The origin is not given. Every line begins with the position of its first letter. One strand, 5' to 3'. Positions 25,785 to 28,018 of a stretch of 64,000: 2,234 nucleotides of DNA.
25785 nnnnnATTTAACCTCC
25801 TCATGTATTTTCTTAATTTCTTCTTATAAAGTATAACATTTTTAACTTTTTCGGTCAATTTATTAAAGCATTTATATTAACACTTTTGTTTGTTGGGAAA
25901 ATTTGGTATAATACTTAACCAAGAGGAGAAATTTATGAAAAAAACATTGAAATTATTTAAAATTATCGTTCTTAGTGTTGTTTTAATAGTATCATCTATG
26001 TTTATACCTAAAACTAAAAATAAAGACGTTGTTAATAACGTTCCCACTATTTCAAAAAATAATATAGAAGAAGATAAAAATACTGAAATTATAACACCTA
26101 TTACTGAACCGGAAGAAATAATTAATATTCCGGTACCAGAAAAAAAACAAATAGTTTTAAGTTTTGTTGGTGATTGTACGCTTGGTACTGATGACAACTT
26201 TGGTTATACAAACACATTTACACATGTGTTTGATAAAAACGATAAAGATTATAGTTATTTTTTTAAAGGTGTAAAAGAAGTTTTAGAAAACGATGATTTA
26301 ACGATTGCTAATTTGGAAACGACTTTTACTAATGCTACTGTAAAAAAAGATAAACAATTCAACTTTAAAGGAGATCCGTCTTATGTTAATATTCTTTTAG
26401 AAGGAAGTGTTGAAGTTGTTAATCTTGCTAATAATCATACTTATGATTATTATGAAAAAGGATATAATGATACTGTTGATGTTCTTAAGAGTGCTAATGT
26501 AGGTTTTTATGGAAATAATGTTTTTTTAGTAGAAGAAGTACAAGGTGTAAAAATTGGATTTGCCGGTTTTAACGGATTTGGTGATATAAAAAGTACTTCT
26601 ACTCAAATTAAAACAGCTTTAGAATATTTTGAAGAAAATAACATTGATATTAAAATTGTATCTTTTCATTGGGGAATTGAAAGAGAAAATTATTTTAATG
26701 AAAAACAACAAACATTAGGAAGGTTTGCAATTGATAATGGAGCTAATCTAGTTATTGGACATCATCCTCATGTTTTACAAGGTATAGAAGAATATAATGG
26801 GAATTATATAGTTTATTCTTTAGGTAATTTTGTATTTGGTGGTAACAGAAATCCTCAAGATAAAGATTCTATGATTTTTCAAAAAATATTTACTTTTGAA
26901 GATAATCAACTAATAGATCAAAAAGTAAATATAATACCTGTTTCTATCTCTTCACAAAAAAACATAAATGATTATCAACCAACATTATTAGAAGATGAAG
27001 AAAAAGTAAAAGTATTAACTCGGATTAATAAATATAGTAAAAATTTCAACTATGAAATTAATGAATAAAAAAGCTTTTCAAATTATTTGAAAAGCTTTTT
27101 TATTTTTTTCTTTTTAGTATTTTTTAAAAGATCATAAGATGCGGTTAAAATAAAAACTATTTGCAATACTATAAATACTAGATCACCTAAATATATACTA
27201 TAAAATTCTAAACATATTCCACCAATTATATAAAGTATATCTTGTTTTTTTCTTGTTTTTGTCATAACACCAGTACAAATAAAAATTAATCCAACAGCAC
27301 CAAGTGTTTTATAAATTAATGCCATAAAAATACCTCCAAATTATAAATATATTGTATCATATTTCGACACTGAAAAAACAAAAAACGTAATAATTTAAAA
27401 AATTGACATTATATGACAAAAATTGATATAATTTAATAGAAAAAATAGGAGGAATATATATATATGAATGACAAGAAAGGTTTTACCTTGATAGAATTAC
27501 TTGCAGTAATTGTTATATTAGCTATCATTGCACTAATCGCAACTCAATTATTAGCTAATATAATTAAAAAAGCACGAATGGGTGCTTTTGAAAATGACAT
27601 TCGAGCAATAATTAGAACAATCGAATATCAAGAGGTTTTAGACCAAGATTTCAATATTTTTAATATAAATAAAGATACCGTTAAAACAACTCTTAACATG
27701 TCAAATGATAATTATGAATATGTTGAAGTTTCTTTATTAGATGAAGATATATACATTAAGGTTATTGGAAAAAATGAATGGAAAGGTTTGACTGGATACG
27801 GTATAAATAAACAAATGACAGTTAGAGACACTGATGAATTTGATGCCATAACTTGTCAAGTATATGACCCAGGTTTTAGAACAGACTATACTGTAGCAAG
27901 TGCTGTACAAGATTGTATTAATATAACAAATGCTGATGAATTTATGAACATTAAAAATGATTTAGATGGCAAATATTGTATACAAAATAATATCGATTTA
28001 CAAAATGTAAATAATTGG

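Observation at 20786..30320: Locus encoding two giant 'modular' type IV pilin-like proteins (1667 aa and 771 aa), with a CapA-like gene and an acidic secreted protein, and no pilus assembly genes in view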

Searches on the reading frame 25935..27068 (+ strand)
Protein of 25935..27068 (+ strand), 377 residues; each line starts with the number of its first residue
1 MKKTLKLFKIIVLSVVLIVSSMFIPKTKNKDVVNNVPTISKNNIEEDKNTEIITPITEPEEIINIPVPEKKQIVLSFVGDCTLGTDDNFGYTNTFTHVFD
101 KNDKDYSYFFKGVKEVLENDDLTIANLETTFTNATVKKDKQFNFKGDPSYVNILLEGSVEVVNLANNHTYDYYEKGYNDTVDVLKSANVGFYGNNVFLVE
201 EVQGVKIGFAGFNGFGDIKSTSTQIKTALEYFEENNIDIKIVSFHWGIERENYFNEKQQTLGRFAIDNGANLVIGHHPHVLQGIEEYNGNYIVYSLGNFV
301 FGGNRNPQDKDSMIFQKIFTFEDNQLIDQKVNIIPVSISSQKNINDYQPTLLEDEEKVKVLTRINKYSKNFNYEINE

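Call 4: search_protein_families(library=pfam, proteins=[window:25935-27068:+], max_evalue=0.01)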
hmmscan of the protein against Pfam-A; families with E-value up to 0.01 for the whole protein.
window:25935-27068:+ (377 aa): 1 family
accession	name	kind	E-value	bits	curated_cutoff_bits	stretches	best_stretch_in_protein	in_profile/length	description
PF09587.15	PGA_cap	-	1.1e-53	182.8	27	1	75-302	2-254/255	Bacterial capsule synthesis protein PGA_cap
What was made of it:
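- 25935..27068 (+): CapA-like (PGA_cap) membrane-anchored protein, divergent from the giant gene. Probably not part of the system. Pfam PGA_cap E=1e-53 (call 4).
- Checked: CapA-like gene: 25935..27068 (+), Pfam PGA_cap E=1e-53 (call 4).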

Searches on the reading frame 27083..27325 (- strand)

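Call 4: search_protein_families(library=pfam, proteins=[window:27083-27325:-], max_evalue=0.01)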
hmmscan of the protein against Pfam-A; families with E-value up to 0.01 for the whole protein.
window:27083-27325:- (80 aa): 1 family
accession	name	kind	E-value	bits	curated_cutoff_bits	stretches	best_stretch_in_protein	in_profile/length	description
PF10688.14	Imp-YgjV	-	0.0036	17.6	23.5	1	5-71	91-157/159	Bacterial inner membrane protein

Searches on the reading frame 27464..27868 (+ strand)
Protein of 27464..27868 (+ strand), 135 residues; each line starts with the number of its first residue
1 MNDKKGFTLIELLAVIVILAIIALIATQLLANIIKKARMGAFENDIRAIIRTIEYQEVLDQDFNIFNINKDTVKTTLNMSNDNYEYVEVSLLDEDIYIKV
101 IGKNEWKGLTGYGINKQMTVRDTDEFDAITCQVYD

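Call 35: find_homologous_proteins(query=A2, max_evalue=0.001)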
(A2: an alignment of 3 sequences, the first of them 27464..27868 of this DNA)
Query A2 (3 sequences) (135 aa, profile of the alignment): 7914 proteins with E <= 0.001 among 8000 candidates; the best 120 are listed.
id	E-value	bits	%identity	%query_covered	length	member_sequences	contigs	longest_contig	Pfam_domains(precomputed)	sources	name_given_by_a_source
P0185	1.1e-32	131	56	42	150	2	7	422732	PF07963.18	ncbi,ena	-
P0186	4.4e-32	129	61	38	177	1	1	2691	PF07963.18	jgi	-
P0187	8.7e-32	128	51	54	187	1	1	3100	PF07963.18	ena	-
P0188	7.4e-29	118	65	38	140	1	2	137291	PF07963.18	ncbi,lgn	-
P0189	1.2e-28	118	59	43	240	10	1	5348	PF09603.16,PF07963.18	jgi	jgi:prepilin-type N-terminal cleavage/methylation domain-containing protein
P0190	1.4e-28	118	63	38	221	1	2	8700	PF07963.18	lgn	-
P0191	3.8e-28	116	55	44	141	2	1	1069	PF07963.18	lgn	-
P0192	4.4e-28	116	38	74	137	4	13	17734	PF07963.18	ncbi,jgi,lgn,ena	jgi:type IV pilus assembly protein PilA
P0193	9.6e-28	115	64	41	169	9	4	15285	PF07963.18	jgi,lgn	jgi:type IV pilus assembly protein PilA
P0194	3.2e-27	113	67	38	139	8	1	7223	PF07963.18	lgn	-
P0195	2.5e-26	110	53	45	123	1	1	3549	PF07963.18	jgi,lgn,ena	jgi:prepilin-type N-terminal cleavage/methylation domain-containing protein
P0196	1.3e-25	108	55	38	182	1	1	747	PF07963.18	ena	-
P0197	1.6e-25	108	55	41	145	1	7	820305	PF07963.18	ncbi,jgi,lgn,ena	jgi:prepilin-type N-terminal cleavage/methylation domain-containing protein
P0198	3.6e-25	107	49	51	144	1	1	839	PF07963.18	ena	-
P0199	6.9e-25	106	53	45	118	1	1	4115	PF07963.18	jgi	-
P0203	3.8e-24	103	54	39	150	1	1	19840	PF07963.18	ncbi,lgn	-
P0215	4.5e-22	97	54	41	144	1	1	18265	PF07963.18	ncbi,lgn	-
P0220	6.6e-22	96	60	39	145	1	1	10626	PF07963.18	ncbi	-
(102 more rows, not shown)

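Call 36: find_encoding_contigs(protein=P0197, flank=10000, max_places=2)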
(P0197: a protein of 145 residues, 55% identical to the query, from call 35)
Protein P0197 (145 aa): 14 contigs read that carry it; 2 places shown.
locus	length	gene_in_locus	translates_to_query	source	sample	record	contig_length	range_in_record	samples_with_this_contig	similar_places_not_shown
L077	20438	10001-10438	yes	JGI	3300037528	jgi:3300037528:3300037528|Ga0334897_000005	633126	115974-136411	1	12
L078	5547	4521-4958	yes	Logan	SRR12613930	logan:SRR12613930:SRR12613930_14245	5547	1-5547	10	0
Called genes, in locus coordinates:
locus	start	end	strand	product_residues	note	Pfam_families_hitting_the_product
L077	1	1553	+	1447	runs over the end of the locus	PF14480:DNA_pol3_a_NI, PF11490:DNA_pol3_a_NII, PF01336:tRNA_anti-codon (faint), PF02811:PHP, PF00929:RNase_T, PF07733:DNA_pol3_alpha, PF17657:DNA_pol3_finger, PF14579:HHH_6, +1 more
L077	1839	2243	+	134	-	-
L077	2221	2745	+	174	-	-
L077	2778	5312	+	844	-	PF00005:ABC_tran, PF02463:SMC_N (weak), PF02687:FtsX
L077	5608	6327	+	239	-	PF03193:RsgA_GTPase (weak), PF02463:SMC_N (faint), PF20720:nSTAND3 (faint), PF00005:ABC_tran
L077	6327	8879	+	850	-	PF02687:FtsX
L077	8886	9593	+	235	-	PF02463:SMC_N (faint), PF00005:ABC_tran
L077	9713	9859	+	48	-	-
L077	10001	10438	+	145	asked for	PF07963:N_methyl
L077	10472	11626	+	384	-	-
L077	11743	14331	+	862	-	PF02739:5_3_exonuc_N, PF01367:5_3_exonuc, PF22619:DNA_polI_exo1, PF00476:DNA_pol_A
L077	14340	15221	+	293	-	PF01545:Cation_efflux, PF16916:ZT_dimer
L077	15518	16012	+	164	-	PF08761:dUTPase_2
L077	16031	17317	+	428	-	PF02403:Seryl_tRNA_N, PF00587:tRNA-synt_2b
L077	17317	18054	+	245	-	PF01177:Asp_Glu_race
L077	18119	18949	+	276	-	PF00657:Lipase_GDSL, PF13472:Lipase_GDSL_2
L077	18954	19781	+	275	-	PF01149:Fapy_DNA_glyco, PF06831:H2TH, PF06827:zf-FPG_IleRS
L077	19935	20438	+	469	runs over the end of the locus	PF00224:PK, PF03328:HpcH_HpaI (faint), PF02887:PK_C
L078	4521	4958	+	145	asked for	PF07963:N_methyl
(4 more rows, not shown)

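Call 37: find_encoding_contigs(protein=P0185, flank=10000, max_places=2)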
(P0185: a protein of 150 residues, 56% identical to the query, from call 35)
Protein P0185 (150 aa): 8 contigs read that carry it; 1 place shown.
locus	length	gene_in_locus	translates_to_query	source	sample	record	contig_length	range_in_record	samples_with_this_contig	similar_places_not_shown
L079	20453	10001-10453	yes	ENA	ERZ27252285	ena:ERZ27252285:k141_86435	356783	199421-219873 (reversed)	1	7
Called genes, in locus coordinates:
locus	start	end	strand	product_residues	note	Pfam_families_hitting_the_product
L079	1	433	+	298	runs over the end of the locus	PF01565:FAD_binding_4, PF02873:MurB_C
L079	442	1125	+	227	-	PF08478:POTRA_1 (weak)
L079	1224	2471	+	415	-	PF00022:Actin (faint), PF06723:MreB_Mbl (faint), PF02491:SHS2_FTSA, PF11104:PilM_2 (weak), PF14450:FtsA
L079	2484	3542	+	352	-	PF00091:Tubulin, PF12327:FtsZ_C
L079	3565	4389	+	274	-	PF03419:Peptidase_U4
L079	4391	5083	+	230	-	PF04542:Sigma70_r2, PF08281:Sigma70_r4_2 (faint), PF04545:Sigma70_r4, PF01381:HTH_3 (weak)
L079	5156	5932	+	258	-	PF04542:Sigma70_r2, PF04539:Sigma70_r3 (faint), PF12802:MarR_2 (faint), PF04545:Sigma70_r4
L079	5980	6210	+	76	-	PF05239:PRC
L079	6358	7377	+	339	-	PF13579:Glyco_trans_4_4 (weak), PF13439:Glyco_transf_4, PF00534:Glycos_transf_1, PF13692:Glyco_trans_1_4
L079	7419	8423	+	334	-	PF02424:ApbE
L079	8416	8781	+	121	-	PF07009:NusG_II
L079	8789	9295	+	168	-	PF07456:Hpre_diP_synt_I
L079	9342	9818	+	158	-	-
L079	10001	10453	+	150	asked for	PF07963:N_methyl (weak)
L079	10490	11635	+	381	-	-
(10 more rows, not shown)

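Call 38: search_protein_families(library=ncbifam, proteins=[L077:10472-11626:+, L077:10001-10438:+, L077:1839-2243:+, L077:2221-2745:+], max_evalue=0.1)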
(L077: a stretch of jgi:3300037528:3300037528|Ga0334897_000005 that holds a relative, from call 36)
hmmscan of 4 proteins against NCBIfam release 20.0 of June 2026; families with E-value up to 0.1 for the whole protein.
L077:10472-11626:+ (384 aa): 0 families

L077:10001-10438:+ (145 aa): 16 families
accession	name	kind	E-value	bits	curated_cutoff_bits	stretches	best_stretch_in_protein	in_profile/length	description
TIGR02532.1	IV_pilin_GFxxxE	domain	4e-08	32.8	16.3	1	5-27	2-24/24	prepilin-type N-terminal cleavage/methylation domain-containing protein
TIGR01710.1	typeII_sec_gspG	equivalog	9.3e-06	25.7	88.85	1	5-54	1-50/134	type II secretion system major pseudopilin GspG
NF040999.1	pilin_ComGC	equivalog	1.5e-05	25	75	1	5-38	2-35/84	competence type IV pilus major pilin ComGC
NF007862.0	PRK10574.1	equivalog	4.8e-05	23.5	138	1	1-31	1-31/145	prepilin peptidase-dependent pilin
NF041775.1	typeIV_PilA_Myxo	equivalog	0.0001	22.3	400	1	3-38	9-44/214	type IV pilin protein PilA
TIGR01708.2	typeII_sec_gspH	equivalog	0.00011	22.3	80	1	5-52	2-46/169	type II secretion system minor pseudopilin GspH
NF041013.1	T4P_ComGE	equivalog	0.00016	21.7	49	1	2-50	1-49/83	competence type IV pilus minor pilin ComGE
NF040982.1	ComGD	equivalog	0.00026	21.4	70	1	5-40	2-37/139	competence type IV pilus minor pilin ComGD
TIGR02599.1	TIGR02599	subfamily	0.0013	18.1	256.5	1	6-57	1-51/361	Verru_Chthon cassette protein C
NF041002.1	pilin_ComGF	equivalog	0.0017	18.6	80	1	5-39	2-35/139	competence type IV pilus minor pilin ComGF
TIGR02596.1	TIGR02596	subfamily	0.0021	18.2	70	1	7-36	1-30/196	Verru_Chthon cassette protein D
NF038304.1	EPS_HpsC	equivalog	0.0027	17.3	200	1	2-35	18-48/318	hormogonium polysaccharide secretion pseudopilin HpsC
NF007800.0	PRK10506.1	equivalog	0.0051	16.7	158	1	1-24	5-28/163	prepilin peptidase-dependent protein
TIGR01711.1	gspJ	equivalog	0.023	14.5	64.85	1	5-34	1-30/192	type II secretion system minor pseudopilin GspJ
TIGR02523.1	type_IV_pilV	equivalog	0.046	14.2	52.2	1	5-50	2-47/139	type IV pilus modification protein PilV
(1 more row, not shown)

L077:1839-2243:+ (134 aa): 0 families

L077:2221-2745:+ (174 aa): 0 families

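Call 81: find_encoding_contigs(protein=P0220, flank=10000, max_places=1)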
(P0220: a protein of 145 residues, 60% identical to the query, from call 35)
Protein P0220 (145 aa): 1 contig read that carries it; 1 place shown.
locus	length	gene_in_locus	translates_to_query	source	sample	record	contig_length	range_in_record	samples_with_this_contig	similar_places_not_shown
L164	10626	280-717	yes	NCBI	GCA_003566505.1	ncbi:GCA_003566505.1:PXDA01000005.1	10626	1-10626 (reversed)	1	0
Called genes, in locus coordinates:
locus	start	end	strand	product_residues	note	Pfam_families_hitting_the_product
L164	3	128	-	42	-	?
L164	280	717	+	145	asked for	PF07963:N_methyl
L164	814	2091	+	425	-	PF04932:Wzy_C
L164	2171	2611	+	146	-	PF07963:N_methyl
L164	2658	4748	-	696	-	PF13191:AAA_16 (weak), PF23569:NBD_SMAX1, PF00004:AAA, PF17871:AAA_lid_9, PF00004:AAA, PF07724:AAA_2, PF07728:AAA_5, PF10431:ClpB_D2-small, +6 more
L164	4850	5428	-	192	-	PF00453:Ribosomal_L20, PF07498:Rho_N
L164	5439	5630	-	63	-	PF01632:Ribosomal_L35p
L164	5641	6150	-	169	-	PF05198:IF3_N, PF00707:IF3_C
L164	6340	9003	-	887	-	PF07963:N_methyl (weak), PF07603:Lcl_C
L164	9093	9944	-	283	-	-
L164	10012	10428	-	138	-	-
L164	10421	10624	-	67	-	?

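Call 82: find_encoding_contigs(protein=P0215, flank=10000, max_places=1)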
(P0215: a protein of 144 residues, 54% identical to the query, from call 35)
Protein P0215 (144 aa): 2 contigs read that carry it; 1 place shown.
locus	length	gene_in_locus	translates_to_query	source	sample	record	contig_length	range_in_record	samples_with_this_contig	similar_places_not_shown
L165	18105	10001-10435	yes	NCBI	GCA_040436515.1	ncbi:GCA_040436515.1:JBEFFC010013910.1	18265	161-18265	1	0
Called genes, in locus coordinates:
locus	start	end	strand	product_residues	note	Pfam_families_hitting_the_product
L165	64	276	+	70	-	PF03840:SecG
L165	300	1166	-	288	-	PF01297:ZnuA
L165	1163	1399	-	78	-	PF01809:YidD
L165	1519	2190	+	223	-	PF14622:Ribonucleas_3_3, PF00636:Ribonuclease_3, PF00035:dsrm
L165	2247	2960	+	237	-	PF20772:TACO1_YebC_N, PF01709:Transcrip_reg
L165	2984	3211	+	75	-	PF12844:HTH_19, PF13560:HTH_31 (weak), PF01381:HTH_3, PF13443:HTH_26 (weak)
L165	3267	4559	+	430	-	PF25888:WHD_DnaB, PF07261:DnaB_2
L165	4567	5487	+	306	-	PF03969:AFG1_ATPase (weak), PF00308:Bac_DnaA (weak), PF01695:IstB_IS21 (weak)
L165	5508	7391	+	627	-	PF00773:RNB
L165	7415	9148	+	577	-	PF07973:tRNA_SAD, PF00587:tRNA-synt_2b, PF03129:HGTP_anticodon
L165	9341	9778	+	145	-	PF07963:N_methyl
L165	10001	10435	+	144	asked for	PF07963:N_methyl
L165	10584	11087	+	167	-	PF12685:SpoIIIAH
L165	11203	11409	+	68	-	PF00196:GerE, PF04545:Sigma70_r4, PF08281:Sigma70_r4_2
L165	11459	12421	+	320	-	PF10646:Germane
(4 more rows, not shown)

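Call 91: find_encoding_contigs(protein=P0188, flank=10000, max_places=1)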
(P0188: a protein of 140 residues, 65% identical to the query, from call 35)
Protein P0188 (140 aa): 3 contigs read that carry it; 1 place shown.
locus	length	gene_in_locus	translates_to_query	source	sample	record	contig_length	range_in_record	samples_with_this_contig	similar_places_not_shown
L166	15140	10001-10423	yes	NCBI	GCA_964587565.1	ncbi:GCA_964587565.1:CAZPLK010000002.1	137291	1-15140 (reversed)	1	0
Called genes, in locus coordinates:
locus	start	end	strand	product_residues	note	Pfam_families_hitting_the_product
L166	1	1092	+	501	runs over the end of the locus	PF16403:Bact_surface_Ig-like (faint), PF00482:T2SSF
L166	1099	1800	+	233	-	PF00482:T2SSF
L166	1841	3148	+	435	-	PF01225:Mur_ligase, PF08245:Mur_ligase_M, PF02875:Mur_ligase_C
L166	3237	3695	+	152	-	-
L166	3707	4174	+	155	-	-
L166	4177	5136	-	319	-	PF11858:DUF3378, PF01351:RNase_HII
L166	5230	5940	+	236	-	PF02674:Colicin_V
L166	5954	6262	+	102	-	PF00085:Thioredoxin, PF14595:Thioredoxin_9 (weak), PF13728:TraF (weak), PF13098:Thioredoxin_2, PF13905:Thioredoxin_8 (faint), PF05768:Glrx-like (weak)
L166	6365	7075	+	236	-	PF20260:PUA_4 (weak), PF04452:Methyltrans_RNA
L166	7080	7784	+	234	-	-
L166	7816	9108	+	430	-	PF00919:UPF0004, PF04055:Radical_SAM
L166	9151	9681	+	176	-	-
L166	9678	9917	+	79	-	-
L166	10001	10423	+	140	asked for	PF07963:N_methyl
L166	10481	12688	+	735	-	PF23139:OB_YrrC, PF14490:HHH_RecD2, PF01443:Viral_helicase1 (faint), PF13086:AAA_11 (weak), PF13245:AAA_19, PF13604:AAA_30, PF18335:SH3_13, PF13538:UvrD_C_2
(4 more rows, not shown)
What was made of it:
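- Another relative has T2SSF genes near a short pilin (call 91).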

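Call 92: find_encoding_contigs(protein=P0203, flank=10000, max_places=1)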
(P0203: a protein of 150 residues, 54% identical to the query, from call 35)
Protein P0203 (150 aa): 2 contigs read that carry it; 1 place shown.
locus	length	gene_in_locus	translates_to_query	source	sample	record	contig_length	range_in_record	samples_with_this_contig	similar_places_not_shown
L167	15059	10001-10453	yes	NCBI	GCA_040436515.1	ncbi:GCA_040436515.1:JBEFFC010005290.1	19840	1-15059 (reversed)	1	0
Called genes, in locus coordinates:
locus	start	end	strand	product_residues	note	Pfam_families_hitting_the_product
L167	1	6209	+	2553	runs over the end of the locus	PF10091:Glycoamylase, PF06165:GH94_b-supersand, PF17167:Glyco_hydro_94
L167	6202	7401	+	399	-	PF00342:PGI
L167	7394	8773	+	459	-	PF02878:PGM_PMM_I, PF02879:PGM_PMM_II, PF02880:PGM_PMM_III, PF00408:PGM_PMM_IV (weak)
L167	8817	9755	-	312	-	PF07963:N_methyl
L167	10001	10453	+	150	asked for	PF07963:N_methyl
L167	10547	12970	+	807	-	PF00580:UvrD-helicase, PF01443:Viral_helicase1 (faint), PF13245:AAA_19, PF13604:AAA_30 (faint), PF13361:UvrD_C, PF13538:UvrD_C_2 (faint)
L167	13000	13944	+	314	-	PF01933:CofD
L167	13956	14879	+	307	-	PF10298:WhiA_N, PF14527:LAGLIDADG_WhiA, PF02650:HTH_WhiA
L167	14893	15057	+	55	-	?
